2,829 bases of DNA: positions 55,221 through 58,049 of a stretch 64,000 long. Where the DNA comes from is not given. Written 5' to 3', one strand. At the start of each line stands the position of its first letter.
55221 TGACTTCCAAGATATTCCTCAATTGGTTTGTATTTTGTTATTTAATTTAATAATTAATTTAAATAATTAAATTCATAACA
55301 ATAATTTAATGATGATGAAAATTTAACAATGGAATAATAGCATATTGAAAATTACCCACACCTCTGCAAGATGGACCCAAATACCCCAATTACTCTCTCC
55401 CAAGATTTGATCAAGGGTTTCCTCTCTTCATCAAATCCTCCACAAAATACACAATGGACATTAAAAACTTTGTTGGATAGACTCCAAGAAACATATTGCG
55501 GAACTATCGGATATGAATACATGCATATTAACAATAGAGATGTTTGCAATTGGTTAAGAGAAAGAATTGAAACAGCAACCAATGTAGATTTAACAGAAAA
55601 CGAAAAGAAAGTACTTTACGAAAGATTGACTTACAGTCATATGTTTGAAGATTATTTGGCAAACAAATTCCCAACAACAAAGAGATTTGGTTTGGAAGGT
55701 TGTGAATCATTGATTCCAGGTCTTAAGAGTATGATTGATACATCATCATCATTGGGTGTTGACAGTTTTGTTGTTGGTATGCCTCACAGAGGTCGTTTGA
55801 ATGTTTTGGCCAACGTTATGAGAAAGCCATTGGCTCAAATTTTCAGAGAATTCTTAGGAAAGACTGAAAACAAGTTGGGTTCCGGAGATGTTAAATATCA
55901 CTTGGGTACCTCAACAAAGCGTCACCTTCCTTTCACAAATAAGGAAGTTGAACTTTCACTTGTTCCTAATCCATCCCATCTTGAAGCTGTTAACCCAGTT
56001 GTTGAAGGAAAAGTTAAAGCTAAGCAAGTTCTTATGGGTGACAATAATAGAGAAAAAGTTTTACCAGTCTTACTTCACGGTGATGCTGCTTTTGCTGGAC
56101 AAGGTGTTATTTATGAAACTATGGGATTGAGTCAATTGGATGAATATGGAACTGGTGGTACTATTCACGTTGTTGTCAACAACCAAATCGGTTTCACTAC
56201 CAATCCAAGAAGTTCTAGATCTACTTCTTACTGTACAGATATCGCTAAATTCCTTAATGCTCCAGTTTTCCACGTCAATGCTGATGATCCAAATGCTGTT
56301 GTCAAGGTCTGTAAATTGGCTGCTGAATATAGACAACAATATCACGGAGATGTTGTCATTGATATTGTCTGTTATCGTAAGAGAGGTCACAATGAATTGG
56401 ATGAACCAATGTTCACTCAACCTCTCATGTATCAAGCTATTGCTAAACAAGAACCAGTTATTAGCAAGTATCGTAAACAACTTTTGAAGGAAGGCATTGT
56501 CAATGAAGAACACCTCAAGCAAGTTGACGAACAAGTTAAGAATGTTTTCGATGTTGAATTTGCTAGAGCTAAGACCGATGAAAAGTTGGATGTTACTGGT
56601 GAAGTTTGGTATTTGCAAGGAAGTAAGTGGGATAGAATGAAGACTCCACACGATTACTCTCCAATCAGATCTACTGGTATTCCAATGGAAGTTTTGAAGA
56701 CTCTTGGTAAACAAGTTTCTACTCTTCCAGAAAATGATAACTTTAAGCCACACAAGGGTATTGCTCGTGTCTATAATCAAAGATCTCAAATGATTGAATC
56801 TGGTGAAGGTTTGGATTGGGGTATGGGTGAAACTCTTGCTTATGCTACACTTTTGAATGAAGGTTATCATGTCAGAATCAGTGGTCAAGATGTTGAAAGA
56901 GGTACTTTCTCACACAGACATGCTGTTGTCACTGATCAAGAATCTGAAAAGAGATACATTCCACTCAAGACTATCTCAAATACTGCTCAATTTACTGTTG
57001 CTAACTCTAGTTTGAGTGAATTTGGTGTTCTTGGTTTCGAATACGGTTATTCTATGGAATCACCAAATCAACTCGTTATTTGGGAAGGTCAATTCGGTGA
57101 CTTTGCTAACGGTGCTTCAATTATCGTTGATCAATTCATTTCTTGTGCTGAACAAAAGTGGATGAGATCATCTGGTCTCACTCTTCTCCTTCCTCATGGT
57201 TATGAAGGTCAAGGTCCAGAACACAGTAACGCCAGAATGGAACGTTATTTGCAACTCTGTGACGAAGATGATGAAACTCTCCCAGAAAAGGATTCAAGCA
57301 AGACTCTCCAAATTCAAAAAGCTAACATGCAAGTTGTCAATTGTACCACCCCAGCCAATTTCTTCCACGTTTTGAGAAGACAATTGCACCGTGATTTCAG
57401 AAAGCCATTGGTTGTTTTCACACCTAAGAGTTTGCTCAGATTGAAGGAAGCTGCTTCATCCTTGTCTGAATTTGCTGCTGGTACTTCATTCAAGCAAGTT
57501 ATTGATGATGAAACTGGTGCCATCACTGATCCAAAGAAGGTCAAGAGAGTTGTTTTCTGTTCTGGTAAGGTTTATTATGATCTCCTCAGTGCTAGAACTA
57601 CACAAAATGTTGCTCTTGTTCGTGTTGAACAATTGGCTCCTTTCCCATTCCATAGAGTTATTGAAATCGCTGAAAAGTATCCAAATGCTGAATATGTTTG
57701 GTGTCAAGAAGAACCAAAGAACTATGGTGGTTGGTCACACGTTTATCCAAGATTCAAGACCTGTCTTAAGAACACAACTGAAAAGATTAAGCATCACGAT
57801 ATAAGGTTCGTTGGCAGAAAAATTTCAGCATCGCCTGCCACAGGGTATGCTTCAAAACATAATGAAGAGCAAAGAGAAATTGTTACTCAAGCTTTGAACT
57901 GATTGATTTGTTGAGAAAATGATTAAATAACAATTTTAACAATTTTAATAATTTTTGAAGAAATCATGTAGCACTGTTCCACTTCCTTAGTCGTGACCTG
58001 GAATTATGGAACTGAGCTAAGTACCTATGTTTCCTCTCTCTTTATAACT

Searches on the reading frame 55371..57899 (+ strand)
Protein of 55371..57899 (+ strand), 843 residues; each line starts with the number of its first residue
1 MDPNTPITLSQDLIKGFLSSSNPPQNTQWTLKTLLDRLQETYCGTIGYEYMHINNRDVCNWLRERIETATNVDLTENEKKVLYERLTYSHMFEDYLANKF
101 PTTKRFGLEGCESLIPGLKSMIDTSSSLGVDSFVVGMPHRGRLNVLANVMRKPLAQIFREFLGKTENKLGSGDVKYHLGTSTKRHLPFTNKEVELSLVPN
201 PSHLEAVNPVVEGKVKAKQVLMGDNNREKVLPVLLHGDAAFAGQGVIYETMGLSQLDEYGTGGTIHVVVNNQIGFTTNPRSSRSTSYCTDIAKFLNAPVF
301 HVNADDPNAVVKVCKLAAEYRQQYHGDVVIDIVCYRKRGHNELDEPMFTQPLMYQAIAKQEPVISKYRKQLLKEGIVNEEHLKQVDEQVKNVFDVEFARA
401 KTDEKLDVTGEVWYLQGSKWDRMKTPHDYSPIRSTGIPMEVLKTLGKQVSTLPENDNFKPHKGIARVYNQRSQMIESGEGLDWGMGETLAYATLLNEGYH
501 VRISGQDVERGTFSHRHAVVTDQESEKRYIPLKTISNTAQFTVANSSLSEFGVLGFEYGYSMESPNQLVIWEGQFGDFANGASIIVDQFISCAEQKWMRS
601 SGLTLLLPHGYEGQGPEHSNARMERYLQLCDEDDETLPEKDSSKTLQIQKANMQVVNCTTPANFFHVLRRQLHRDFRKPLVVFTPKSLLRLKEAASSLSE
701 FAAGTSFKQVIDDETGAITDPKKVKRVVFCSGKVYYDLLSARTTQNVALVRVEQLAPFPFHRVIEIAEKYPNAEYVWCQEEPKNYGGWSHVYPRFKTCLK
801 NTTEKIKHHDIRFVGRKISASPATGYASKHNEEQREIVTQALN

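Call 45: list_cluster_members(proteins=[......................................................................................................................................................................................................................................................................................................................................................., window:60412-61089:-, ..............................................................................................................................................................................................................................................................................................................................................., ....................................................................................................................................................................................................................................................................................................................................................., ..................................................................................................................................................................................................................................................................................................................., window:61252-61701:-, window:55371-57899:+, window:53202-54047:-, window:52522-53199:-, window:23938-25104:-])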
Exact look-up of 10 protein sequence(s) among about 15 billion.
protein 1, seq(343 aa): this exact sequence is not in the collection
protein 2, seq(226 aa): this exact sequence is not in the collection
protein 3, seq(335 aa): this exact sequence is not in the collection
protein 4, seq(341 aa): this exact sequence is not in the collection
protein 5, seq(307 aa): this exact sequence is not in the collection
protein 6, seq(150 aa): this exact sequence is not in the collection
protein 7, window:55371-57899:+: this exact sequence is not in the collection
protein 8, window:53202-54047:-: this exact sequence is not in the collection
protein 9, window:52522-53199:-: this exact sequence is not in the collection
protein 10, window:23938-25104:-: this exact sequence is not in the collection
